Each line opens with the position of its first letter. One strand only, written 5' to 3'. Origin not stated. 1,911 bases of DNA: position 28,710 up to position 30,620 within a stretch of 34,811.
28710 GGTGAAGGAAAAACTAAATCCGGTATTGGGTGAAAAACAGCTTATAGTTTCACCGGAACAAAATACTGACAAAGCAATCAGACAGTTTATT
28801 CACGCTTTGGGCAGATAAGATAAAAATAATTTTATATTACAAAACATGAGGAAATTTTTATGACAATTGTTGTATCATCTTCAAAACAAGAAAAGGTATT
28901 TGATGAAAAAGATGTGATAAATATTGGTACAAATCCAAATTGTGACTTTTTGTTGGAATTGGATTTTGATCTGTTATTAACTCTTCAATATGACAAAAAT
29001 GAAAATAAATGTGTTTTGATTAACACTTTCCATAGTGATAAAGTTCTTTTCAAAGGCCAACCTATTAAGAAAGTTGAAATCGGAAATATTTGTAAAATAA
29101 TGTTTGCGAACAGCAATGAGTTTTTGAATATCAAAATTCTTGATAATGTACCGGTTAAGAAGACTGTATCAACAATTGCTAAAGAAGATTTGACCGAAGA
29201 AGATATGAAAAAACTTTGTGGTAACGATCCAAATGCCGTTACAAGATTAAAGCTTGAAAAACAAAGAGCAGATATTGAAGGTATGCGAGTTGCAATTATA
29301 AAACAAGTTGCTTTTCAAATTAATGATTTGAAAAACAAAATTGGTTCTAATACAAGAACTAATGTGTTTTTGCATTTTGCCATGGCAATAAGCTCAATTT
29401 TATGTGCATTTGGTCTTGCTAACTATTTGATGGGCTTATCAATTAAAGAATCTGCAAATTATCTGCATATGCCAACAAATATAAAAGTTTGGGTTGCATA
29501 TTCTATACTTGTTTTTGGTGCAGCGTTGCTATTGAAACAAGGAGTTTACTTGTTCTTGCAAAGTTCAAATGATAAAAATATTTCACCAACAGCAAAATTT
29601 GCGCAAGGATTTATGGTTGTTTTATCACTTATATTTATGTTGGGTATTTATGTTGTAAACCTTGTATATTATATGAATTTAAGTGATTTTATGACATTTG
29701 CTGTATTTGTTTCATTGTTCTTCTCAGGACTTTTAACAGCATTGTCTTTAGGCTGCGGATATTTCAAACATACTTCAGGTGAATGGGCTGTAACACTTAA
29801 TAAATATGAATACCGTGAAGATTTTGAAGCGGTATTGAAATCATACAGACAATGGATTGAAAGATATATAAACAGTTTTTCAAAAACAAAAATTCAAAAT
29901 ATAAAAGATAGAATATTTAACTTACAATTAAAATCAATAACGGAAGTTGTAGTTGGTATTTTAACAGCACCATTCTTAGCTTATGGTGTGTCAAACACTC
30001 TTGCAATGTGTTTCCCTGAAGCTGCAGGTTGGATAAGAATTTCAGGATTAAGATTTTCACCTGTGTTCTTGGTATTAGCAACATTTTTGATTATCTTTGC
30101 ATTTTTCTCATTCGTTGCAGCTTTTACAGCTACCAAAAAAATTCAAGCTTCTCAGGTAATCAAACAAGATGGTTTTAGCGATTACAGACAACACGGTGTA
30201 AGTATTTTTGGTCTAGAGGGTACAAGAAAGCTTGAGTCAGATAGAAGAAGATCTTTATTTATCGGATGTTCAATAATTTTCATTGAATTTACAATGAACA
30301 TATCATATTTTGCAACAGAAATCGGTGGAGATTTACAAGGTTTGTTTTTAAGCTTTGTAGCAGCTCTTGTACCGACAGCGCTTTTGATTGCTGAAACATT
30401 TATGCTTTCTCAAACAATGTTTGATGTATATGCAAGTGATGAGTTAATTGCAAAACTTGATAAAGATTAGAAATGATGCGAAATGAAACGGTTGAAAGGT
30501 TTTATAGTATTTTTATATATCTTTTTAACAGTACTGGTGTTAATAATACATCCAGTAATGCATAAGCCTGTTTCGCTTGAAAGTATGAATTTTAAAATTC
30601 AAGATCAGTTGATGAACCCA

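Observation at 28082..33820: Seven-gene envelope operon (vWA, FHA-like 8-TM, two TonB_C-like anchors, micro-TM, EF-hand/HExxH) lacking all canonical partners: best candidate for an undescribed system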

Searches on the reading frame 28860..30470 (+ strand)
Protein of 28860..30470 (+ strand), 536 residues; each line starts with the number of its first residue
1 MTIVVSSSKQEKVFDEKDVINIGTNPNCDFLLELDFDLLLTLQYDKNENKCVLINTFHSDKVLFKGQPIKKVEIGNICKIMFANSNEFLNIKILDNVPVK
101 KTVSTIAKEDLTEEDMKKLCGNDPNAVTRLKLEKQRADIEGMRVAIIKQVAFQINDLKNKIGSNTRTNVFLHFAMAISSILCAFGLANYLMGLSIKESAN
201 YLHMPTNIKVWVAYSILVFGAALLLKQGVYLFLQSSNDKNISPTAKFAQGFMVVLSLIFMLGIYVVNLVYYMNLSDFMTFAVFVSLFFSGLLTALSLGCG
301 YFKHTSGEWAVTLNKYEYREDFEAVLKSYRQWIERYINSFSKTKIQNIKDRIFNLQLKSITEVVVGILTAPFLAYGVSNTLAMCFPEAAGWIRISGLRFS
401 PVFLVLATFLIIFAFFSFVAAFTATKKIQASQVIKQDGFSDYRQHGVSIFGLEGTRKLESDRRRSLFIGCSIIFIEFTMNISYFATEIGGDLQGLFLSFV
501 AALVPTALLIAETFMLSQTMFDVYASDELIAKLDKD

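Call 4: search_protein_families(library=pfam, proteins=[window:28860-30470:+], max_evalue=1)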
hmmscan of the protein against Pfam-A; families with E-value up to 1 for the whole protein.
window:28860-30470:+ (536 aa): 0 families

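Call 6: search_protein_families(library=ncbifam, proteins=[window:28860-30470:+], max_evalue=1)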
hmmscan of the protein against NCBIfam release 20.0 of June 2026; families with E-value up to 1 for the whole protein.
window:28860-30470:+ (536 aa): 2 families
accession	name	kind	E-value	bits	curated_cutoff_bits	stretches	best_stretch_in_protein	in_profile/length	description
NF009731.0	PRK13254.1-5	equivalog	0.19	11.3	152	0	397-436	11-50/155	cytochrome c maturation protein CcmE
NF003243.0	PRK04201.1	equivalog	0.19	10.9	252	1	210-295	5-89/266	zinc transporter ZupT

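Call 7: find_encoding_contigs(protein=window:28860-30470:+, flank=10000, max_places=6)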
Protein window:28860-30470:+ (536 aa): no gene with exactly this product is on record in the collection.
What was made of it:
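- Tried and rejected: An exact-sequence look-up of the window's P2 in public assemblies found nothing (call 7).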

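Call 8: find_homologous_proteins(query=window:28860-30467:+, max_evalue=0.001)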
Query window:28860-30467:+ (536 aa): 1139 proteins with E <= 0.001 among 8000 candidates; the best 120 are listed.
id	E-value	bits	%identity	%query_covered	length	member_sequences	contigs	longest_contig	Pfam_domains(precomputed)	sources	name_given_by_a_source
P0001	0.0e+0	1123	94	100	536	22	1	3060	-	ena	-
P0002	0.0e+0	1086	90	100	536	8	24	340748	-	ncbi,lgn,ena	-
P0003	0.0e+0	1068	89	100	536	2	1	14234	-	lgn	-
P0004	0.0e+0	1063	88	100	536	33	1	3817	-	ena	-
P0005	0.0e+0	1057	87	100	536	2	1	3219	-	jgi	-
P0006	0.0e+0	1040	85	100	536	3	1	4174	-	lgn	-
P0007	0.0e+0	1028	85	100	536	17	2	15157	-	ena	-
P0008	0.0e+0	1014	83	100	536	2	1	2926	-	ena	-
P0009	0.0e+0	1012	84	100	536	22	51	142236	-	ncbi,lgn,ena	-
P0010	0.0e+0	1011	83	100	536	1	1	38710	-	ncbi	-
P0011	3.0e-287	972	79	100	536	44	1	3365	-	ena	-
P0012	2.0e-262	890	71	100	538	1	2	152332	-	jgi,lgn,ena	-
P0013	2.3e-261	886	71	100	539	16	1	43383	-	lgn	-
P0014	9.8e-261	884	72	100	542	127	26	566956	-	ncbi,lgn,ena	-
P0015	5.0e-260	882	71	100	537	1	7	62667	-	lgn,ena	-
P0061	2.2e-242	824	66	100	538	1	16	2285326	-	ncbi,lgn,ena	-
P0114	3.4e-211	721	61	100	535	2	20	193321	-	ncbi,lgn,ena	-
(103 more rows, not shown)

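Call 9: find_encoding_contigs(protein=P0061, flank=10000, max_places=3)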
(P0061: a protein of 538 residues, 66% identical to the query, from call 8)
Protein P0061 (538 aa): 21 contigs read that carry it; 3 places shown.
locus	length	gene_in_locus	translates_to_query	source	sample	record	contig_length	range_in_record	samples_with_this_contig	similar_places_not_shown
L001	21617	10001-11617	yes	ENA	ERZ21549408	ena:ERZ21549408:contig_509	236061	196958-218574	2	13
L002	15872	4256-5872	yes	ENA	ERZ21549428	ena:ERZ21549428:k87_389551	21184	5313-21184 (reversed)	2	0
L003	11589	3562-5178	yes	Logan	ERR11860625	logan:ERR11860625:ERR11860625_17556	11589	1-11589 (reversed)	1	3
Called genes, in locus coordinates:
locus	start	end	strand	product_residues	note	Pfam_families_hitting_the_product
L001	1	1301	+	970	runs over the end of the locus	PF27218:MJ0043_C, PF00580:UvrD-helicase, PF01443:Viral_helicase1 (faint), PF13245:AAA_19, PF00580:UvrD-helicase, PF13361:UvrD_C, PF13538:UvrD_C_2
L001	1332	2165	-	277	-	PF05175:MTS, PF06325:PrmA, PF07669:Eco57I (faint), PF01170:UPF0020 (weak), PF08241:Methyltransf_11, PF08242:Methyltransf_12 (weak), PF13649:Methyltransf_25, PF13847:Methyltransf_31, +2 more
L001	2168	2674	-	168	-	-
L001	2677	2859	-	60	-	-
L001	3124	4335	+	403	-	PF00595:PDZ, PF13180:PDZ_2, PF17820:PDZ_6, PF03572:Peptidase_S41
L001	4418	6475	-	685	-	-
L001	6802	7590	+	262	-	PF00497:SBP_bac_3, PF10613:Lig_chan-Glu_bd (weak)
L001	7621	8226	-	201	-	PF02660:G3P_acyltransf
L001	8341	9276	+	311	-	PF03743:TrbI (weak)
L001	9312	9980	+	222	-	PF00092:VWA (weak), PF13519:VWA_2 (weak)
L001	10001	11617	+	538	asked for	-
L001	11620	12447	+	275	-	-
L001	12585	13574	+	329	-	-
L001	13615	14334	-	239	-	PF13103:TonB_2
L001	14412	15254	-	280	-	-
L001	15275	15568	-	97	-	-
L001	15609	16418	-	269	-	PF00753:Lactamase_B, PF16661:Lactamase_B_6 (weak), PF23023:Anti-Pycsar_Apyc1, PF12706:Lactamase_B_2 (weak)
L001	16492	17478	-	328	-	-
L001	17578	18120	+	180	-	PF13302:Acetyltransf_3 (weak), PF13420:Acetyltransf_4, PF00583:Acetyltransf_1, PF13673:Acetyltransf_10, PF13508:Acetyltransf_7, PF08445:FR47 (weak)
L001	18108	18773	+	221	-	PF02632:BioY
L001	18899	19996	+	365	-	PF13414:TPR_11 (faint), PF00515:TPR_1 (faint), PF13181:TPR_8 (faint)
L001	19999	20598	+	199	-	PF07719:TPR_2 (faint)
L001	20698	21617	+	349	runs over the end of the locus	PF18152:DAHP_snth_FXD, PF00793:DAHP_synth_1, PF03102:NeuB (faint)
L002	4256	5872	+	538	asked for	-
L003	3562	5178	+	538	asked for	-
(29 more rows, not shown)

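Call 10: find_encoding_contigs(protein=P0114, flank=10000, max_places=3)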
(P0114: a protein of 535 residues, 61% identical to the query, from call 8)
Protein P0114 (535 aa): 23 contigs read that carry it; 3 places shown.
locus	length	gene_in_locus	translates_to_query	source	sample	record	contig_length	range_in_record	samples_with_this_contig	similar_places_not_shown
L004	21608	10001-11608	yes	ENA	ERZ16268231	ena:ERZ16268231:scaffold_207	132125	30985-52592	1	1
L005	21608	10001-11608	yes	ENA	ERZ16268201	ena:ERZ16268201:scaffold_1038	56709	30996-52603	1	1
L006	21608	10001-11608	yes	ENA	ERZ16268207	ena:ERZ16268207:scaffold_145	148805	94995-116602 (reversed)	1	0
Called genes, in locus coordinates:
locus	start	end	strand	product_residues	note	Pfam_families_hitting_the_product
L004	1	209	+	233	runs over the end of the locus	PF04028:DUF374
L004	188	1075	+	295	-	PF00795:CN_hydrolase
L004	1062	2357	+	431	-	PF00768:Peptidase_S11 (faint), PF02113:Peptidase_S13, PF13354:Beta-lactamase2 (weak)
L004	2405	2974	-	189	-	PF01596:Methyltransf_3, PF08704:GCD14 (weak), PF13578:Methyltransf_24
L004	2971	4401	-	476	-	-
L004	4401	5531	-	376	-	PF00226:DnaJ, PF01556:DnaJ_C, PF00684:DnaJ_CXXCXGXG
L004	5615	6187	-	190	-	PF01025:GrpE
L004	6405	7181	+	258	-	-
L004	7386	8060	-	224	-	PF07963:N_methyl (faint)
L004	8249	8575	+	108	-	PF12844:HTH_19, PF13560:HTH_31, PF01381:HTH_3, PF13443:HTH_26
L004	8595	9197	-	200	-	PF02660:G3P_acyltransf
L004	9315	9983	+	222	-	PF00092:VWA (weak), PF13519:VWA_2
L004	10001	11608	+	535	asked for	-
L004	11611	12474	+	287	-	-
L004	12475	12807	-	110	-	-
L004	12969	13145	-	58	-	-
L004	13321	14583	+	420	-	-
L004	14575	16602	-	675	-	PF01074:Glyco_hydro_38N, PF09261:Alpha-mann_mid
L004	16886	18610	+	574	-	PF03065:Glyco_hydro_57, PF09210:BE_C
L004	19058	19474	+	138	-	-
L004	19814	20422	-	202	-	PF02661:Fic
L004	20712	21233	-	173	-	-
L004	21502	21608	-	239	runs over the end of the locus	PF00583:Acetyltransf_1 (weak)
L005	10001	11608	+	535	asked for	-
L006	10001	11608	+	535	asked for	-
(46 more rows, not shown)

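Call 22: search_solved_structures(query=A1, max_evalue=10, show_alignments=2)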
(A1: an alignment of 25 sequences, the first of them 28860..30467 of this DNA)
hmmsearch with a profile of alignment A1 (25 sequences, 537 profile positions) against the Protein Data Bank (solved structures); distinct sequences matched with E-value up to 10: 1.
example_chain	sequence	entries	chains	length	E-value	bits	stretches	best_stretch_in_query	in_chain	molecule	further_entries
4rep_A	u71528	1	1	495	0.72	11.5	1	296-382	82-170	Gamma-carotene desaturase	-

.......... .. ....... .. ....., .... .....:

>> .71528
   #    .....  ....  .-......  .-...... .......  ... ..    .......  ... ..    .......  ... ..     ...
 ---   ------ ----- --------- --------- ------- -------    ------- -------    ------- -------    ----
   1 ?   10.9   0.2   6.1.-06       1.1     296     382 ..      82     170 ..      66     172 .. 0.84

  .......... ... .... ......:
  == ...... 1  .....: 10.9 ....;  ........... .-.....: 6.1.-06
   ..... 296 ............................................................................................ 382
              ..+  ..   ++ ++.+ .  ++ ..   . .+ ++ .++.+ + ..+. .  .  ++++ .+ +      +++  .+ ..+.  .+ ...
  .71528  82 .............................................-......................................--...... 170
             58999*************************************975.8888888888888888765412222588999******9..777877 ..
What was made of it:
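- P2 has no similarity to any transporter family in Pfam, NCBIfam or PDB (calls 4, 6, 22).
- Tried and rejected: The P2 profile against all PDB sequences gave one chance hit at E 0.72 (call 22).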

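Call 23: search_protein_families(library=padloc, proteins=[window:28860-30470:+], max_evalue=1)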
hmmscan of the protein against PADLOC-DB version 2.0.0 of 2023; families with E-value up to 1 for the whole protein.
window:28860-30470:+ (536 aa): 0 families

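Call 28: find_related_loci(query=A1, collection=genome_contigs, flank=8000)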
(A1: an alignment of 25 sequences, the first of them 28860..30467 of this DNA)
Query A1 (536 aa) in genome_contigs; peptide patterns used: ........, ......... (x = any residue, [..] = any of these).
498 stretches matched a pattern; 460 encode a relative of the query (tblastn E <= 1e-3); the best 80 are kept; 80 distinct loci.
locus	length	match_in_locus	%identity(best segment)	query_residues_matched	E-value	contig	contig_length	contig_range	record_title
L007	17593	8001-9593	95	1-531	0e+0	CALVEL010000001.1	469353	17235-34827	MAG: Candidatus Gastranaerophilales bacterium isolate BRZ_MB__bin16 genome assembly, contig: BRZ_MB__NODE_9_length_46935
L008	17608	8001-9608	94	1-536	0e+0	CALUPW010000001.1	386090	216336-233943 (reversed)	MAG: Candidatus Gastranaerophilales bacterium isolate BRZ_FE__bin44 genome assembly, contig: BRZ_FE__NODE_15_length_3860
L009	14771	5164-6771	91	1-536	0e+0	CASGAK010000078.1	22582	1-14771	uncultured bacterium isolate Batch3_idba_bin.619 genome assembly, contig: Batch3_idba_bin.619.fa_k87_5919335, whole geno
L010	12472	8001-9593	88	1-531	0e+0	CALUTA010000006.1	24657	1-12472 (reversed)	MAG: Candidatus Gastranaerophilales bacterium isolate BRZ_IV__bin51 genome assembly, contig: BRZ_IV__NODE_1562_length_24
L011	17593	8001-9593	87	1-531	0e+0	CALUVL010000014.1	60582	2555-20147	MAG: Candidatus Gastranaerophilales bacterium isolate BRZ_L__bin59 genome assembly, contig: BRZ_L__NODE_1296_length_6058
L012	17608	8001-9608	87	1-536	0e+0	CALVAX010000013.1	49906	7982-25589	MAG: Candidatus Gastranaerophilales bacterium isolate BRZ_LP__bin52 genome assembly, contig: BRZ_LP__NODE_779_length_499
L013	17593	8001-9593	84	1-531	0e+0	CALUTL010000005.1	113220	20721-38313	MAG: Candidatus Gastranaerophilales bacterium isolate BRZ_QG__bin103 genome assembly, contig: BRZ_QG__NODE_142_length_11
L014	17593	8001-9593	84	1-531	0e+0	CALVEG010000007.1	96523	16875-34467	MAG: Candidatus Gastranaerophilales bacterium isolate BRZ_FD__bin57 genome assembly, contig: BRZ_FD__NODE_336_length_965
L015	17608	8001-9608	80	1-536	0e+0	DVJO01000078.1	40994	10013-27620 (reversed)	MAG TPA_asm: Candidatus Scatenecus faecavium isolate CHK152-2994 CHK152__C112855_L40994_ERR2241935, whole genome shotgun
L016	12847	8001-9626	72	1-536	0e+0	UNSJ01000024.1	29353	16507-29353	Candidatus Gastranaerophilales bacterium isolate UMGS1078 genome assembly, contig: NODE_53_length_29353_cov_5.52307, who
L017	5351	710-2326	72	1-536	0e+0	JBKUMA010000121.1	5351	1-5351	MAG: Candidatus Gastranaerophilaceae bacterium isolate 29-1_25 NODE_8254_length_5351_cov_7.034932, whole genome shotgun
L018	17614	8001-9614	72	1-536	0e+0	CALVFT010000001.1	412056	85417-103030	MAG: Candidatus Gastranaerophilales bacterium isolate BRZ_FQ__bin85 genome assembly, contig: BRZ_FQ__NODE_5_length_41205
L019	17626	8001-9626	72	1-536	0e+0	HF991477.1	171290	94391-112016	Clostridium sp. CAG:967 genomic scaffold, scf53, whole genome shotgun sequence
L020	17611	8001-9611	69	1-536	0e+0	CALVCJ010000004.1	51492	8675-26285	MAG: Candidatus Gastranaerophilales bacterium isolate BRZ_KL__bin20 genome assembly, contig: BRZ_KL__NODE_619_length_514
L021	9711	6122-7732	70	1-536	0e+0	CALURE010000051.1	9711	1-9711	MAG: Candidatus Gastranaerophilales bacterium isolate BRZ_CI__bin23 genome assembly, contig: BRZ_CI__NODE_9566_length_97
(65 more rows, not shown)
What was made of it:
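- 460 species genomes encode a P2 relative, and the 80 best are all Gastranaerophilales or Melainabacteria (call 28).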

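Call 30: predict_structure(alignment_id=A1)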
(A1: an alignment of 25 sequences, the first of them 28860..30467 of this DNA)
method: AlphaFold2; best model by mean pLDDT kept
length: 536 residues; sequences in the alignment: 25
mean_pLDDT: 77.3   pTM: 0.47
mean pLDDT of the five models: 77.3, 72.9, 72.4, 63.0, 60.5
residues with pLDDT >= 90: 19; 70-90: 399; 50-70: 101; < 50: 17
segments of 3 or more residues with pLDDT < 50: 96-102, 437-441
pLDDT, mean of each block of 10 residues (from residue 1): 77 76 85 82 74 82 79 78 81 57 51 61 68 78 79 85 87 89 83 69 69 87 90 75 78 87 85 68 82 90 86 75 71 73 78 86 86 84 78 72 87 87 79 54 52 69 86 85 77 79 84 84 67 51
secondary structure, 60 per line:
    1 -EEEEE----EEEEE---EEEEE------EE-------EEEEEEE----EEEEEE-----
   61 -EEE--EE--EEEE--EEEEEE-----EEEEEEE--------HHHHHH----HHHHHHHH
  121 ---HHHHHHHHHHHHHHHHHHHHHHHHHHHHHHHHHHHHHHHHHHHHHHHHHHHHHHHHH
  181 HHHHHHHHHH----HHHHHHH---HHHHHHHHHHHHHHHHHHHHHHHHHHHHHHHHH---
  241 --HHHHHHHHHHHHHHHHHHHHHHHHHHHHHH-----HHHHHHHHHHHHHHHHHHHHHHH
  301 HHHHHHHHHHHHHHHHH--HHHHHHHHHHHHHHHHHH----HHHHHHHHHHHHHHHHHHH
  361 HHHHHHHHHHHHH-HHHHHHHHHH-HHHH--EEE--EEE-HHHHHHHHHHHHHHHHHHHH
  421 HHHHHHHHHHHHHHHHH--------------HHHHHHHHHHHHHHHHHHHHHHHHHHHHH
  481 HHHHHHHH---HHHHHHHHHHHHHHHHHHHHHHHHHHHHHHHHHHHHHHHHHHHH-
elements in order: E2-6 E11-15 E19-23 E39-45 E50-55 E62-64 E71-74 E77-82 E88-94 H103-108 H113-120 H124-190 H195-201 H205-237 H243-272 H278-317 H320-337 H342-373 H375-384 H386-389 E392-394 E397-399 H401-437 H452-488 H492-535
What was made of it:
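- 28860..29141 (+): P2 N-terminal FHA-fold domain (residues 1-94), predicted cytoplasmic and phosphothreonine-independent. AF2 gives a beta sandwich (call 30).
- Checked: AF2 pLDDT is about 77 (call 30).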

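Call 33: fold_search(model_id=the predicted structure, library=pdb)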
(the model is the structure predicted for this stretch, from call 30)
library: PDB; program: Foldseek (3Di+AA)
matches with E <= 10: 384; with E <= 0.001: 1
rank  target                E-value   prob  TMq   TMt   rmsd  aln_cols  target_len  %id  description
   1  6ccd                  7.6e-04  1.00  0.15  0.75   2.4        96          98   16  The crystal structure of Mycobacterium tuberculosis Rv1747 FHA-1 (released 2018-06-20)
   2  6i2p_D                3.9e-03  1.00  0.15  0.66   2.4       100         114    9  Crystal structure of the Mycobacterium tuberculosis PknB kinase domain (L33E mutant) in complex with its substrate Gar (released 2019-05-22)
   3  6i2p_E                4.0e-03  1.00  0.15  0.70   2.4       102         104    9  Crystal structure of the Mycobacterium tuberculosis PknB kinase domain (L33E mutant) in complex with its substrate Gar (released 2019-05-22)
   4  6i2q_B                5.3e-03  1.00  0.15  0.75   2.3       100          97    8  Crystal structure of the wild-type SucA domain of Mycobacterium smegmatis KGD (alpha-ketoglutarate decarboxylase), in  (released 2019-05-22)
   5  7rj3_A                6.0e-03  1.00  0.15  0.68   2.4       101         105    9  Crystal Structure of the Forkhead Associated (FHA) Domain of the Glycogen Accumulation Regulator (GarA) from Mycobacte (released 2021-07-28)
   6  7rj3_C                6.5e-03  1.00  0.15  0.72   2.3       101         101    9  Crystal Structure of the Forkhead Associated (FHA) Domain of the Glycogen Accumulation Regulator (GarA) from Mycobacte (released 2021-07-28)
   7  2lc1_MODEL_1_A        7.1e-03  1.00  0.14  0.65   3.0        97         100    9  Rv0020c_FHA Structure (released 2011-11-02)
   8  4h87_B                8.9e-03  1.00  0.15  0.57   3.3       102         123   10  Crystal structure of a FHA domain of kanadaptin (SLC4A1AP) from Homo sapiens at 1.55 A resolution (released 2012-10-10)
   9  7rj3_B                1.0e-02  1.00  0.15  0.69   2.2        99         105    9  Crystal Structure of the Forkhead Associated (FHA) Domain of the Glycogen Accumulation Regulator (GarA) from Mycobacte (released 2021-07-28)
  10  8p5r_G                1.1e-02  1.00  0.15  0.74   2.4       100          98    8  Crystal structure of full-length, homohexameric 2-oxoglutarate dehydrogenase KGD from Mycobacterium smegmatis in compl (released 2023-08-16)
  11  4h87_A                1.1e-02  1.00  0.15  0.55   3.5       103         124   10  Crystal structure of a FHA domain of kanadaptin (SLC4A1AP) from Homo sapiens at 1.55 A resolution (released 2012-10-10)
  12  5djo_A                1.3e-02  1.00  0.15  0.46   3.5       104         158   12  Crystal structure of the CC1-FHA tandem of Kinesin-3 KIF13A (released 2015-12-30)
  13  8p5x_G                1.4e-02  1.00  0.15  0.71   2.2       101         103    8  Single particle cryo-EM structure of the complex between Corynebacterium glutamicum homohexameric 2-oxoglutarate dehyd (released 2023-08-16)
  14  4qcj                  1.4e-02  1.00  0.15  0.69   2.4       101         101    8  Crystal Structure of OdhI from Corynebacterium glutamicum (released 2014-07-02)
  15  4jon_D                1.5e-02  1.00  0.15  0.59   7.0       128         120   11  Crystal structure of a centrosomal protein 170kDa, transcript variant beta (CEP170) from Homo sapiens at 2.15 A resolu (released 2013-04-17)
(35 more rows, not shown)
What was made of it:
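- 28860..29141 (+): Foldseek matches Rv1747 FHA-1 (E 7.6e-4, TM 0.75, rmsd 2.4 A) and GarA/OdhI (call 33).
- Checked: Foldseek matches Rv1747 FHA-1 with E 7.6e-4, TM 0.75 and rmsd 2.4 A (call 33).
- The FHA fold is confirmed (call 33). Foldseek alignments to ABC or MFS exporters have rmsd of about 20 A (call 33).
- Tried and rejected: Matches of the TM part to ABC and MFS transporters have rmsd of about 20 A (call 33).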
